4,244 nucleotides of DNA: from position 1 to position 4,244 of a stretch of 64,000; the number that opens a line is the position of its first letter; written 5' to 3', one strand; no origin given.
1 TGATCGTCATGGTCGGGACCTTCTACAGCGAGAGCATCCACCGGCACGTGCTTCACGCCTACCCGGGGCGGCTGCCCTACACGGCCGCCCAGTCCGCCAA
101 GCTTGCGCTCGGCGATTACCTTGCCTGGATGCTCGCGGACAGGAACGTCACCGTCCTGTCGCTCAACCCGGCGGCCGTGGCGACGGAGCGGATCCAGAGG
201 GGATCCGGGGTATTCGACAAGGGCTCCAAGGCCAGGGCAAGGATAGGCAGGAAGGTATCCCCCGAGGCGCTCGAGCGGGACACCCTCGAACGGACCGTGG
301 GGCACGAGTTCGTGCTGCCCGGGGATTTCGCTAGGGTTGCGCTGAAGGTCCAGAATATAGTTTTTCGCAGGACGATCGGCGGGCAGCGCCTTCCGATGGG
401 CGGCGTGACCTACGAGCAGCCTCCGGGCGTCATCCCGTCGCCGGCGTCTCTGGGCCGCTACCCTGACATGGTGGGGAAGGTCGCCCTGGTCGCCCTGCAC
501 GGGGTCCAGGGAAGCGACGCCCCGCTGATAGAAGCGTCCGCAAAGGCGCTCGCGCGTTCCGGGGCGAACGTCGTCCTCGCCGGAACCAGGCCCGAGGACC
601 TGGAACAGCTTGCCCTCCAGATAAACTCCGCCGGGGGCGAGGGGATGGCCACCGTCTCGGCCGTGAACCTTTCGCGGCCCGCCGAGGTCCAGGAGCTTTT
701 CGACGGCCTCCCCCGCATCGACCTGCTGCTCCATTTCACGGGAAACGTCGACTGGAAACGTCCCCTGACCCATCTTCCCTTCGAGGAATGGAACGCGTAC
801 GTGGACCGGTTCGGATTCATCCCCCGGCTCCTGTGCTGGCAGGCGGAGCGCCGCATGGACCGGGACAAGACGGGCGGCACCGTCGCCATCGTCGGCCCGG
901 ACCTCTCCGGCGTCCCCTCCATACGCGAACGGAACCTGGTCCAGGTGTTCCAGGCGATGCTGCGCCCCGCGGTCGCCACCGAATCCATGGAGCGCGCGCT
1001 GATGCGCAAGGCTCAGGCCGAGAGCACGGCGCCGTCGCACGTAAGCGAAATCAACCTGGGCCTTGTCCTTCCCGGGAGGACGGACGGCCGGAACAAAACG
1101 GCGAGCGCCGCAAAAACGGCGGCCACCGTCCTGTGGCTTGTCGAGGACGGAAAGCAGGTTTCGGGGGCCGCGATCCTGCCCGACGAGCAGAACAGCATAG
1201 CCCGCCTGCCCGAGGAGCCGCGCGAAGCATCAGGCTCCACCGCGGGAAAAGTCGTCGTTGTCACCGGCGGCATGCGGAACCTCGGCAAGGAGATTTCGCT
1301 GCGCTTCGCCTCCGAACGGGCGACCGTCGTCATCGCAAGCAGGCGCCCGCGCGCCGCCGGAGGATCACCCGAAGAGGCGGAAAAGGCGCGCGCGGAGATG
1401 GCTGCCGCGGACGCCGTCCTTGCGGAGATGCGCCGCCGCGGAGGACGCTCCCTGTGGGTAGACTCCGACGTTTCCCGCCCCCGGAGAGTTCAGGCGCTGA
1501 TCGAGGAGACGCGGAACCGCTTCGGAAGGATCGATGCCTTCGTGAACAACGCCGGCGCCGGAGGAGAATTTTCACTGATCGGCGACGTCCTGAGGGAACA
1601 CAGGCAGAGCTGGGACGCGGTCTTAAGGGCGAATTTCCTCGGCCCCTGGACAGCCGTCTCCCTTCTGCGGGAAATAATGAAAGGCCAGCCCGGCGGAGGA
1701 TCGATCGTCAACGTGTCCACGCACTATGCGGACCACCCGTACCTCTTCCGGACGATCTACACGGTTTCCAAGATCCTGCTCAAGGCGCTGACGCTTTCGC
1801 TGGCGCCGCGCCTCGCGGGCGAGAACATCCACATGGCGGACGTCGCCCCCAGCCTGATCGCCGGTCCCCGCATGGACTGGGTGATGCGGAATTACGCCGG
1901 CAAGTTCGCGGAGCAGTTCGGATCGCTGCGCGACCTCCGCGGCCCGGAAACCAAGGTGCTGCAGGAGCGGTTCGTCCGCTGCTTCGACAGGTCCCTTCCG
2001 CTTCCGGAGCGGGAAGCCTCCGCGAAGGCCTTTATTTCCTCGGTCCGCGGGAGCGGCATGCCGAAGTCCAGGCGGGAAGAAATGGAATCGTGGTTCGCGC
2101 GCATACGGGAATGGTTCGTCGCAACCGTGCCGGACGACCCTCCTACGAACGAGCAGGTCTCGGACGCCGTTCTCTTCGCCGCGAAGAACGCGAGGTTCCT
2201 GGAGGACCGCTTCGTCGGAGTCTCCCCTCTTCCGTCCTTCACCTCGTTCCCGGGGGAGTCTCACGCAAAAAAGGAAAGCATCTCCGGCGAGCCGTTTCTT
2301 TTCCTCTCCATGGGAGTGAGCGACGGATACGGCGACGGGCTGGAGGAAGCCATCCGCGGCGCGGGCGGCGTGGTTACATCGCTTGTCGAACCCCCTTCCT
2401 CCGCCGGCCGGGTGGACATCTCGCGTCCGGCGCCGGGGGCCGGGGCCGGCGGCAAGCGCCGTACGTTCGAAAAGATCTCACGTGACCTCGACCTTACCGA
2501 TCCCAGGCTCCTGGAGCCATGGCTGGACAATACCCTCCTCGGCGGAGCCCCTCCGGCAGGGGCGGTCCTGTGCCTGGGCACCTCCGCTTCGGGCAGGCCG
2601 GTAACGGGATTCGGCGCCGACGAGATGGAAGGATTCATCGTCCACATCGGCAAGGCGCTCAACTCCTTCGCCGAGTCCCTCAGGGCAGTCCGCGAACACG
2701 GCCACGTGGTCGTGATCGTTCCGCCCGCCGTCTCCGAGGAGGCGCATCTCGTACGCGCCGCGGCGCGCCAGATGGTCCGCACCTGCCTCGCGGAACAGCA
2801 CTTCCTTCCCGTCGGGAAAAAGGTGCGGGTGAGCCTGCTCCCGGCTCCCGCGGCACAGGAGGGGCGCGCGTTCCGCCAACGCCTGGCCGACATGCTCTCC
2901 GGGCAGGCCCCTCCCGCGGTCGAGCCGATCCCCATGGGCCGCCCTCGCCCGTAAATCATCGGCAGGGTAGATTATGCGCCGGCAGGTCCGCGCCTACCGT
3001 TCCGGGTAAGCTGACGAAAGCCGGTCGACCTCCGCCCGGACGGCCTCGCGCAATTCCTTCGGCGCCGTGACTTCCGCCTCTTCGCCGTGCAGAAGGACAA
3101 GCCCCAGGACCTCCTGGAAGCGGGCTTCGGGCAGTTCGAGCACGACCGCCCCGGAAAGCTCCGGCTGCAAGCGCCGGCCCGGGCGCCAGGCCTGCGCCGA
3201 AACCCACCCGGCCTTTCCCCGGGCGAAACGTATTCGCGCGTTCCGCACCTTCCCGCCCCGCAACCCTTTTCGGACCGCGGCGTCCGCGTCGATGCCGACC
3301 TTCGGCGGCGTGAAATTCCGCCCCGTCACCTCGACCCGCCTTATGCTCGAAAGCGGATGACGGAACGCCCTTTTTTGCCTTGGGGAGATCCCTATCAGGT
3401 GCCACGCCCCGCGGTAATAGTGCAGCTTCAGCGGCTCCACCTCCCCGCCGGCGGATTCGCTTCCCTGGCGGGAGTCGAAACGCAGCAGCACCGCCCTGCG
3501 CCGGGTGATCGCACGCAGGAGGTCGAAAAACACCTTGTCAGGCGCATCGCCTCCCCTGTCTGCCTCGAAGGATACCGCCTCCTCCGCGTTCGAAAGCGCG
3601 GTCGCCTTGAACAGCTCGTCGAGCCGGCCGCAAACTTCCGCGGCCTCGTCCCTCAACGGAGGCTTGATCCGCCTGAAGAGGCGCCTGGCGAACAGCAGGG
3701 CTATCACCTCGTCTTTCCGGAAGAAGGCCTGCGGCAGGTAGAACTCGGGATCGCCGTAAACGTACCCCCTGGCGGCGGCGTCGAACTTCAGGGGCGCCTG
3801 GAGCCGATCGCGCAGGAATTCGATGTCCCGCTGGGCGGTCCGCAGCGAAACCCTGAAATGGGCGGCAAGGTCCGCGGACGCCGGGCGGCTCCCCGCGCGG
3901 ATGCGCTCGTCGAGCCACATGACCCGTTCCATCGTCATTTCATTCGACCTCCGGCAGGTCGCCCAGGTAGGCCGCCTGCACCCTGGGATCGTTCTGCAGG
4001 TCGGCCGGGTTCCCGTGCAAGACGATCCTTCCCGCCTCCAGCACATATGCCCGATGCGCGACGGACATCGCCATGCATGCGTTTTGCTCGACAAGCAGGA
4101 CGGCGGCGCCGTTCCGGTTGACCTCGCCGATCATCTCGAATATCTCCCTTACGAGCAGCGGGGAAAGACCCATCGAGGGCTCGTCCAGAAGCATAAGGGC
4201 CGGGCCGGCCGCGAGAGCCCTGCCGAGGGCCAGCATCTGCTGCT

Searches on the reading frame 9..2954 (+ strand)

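Call 22: search_protein_families(library=pfam, proteins=[window:9-2954:+], max_evalue=0.001)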
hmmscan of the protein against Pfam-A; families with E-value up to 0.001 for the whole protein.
window:9-2954:+ (981 aa): 3 families
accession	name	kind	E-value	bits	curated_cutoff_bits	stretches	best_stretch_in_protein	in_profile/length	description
PF00106.31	adh_short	-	6.1e-41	140.5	26.6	2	414-618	1-183/195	short chain dehydrogenase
PF13561.12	adh_short_C2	-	2.4e-34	119.4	27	2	468-620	33-179/236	Enoyl-(Acyl carrier protein) reductase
PF08659.16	KR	-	3.7e-08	33.9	22.6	1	416-547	3-117/180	KR domain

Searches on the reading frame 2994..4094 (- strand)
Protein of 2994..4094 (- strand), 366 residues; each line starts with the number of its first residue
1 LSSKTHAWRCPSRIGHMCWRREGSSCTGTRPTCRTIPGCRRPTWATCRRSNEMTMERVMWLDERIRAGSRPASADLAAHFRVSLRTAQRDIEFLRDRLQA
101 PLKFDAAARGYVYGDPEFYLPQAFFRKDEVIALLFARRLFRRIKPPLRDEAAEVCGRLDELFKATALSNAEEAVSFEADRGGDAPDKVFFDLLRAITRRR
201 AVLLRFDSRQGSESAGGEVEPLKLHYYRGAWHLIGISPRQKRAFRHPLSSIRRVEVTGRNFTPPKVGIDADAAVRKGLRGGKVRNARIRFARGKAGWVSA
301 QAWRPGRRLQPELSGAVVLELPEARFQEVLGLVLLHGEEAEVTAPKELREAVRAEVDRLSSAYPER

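Call 22: search_protein_families(library=pfam, proteins=[window:2994-4094:-], max_evalue=0.001)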
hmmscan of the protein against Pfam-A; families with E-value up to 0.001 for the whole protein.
window:2994-4094:- (366 aa): 2 families
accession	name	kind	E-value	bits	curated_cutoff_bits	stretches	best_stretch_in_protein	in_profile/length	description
PF25583.1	WCX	-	2.7e-10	40.9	23.9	1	285-359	4-75/76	WCX domain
PF13280.12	WYL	-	3.1e-08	33.9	21.8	1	188-256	2-70/70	WYL domain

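Call 56: find_encoding_contigs(protein=window:2994-4094:-, flank=10000, max_places=2)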
Protein window:2994-4094:- (366 aa): no gene with exactly this product is on record in the collection.
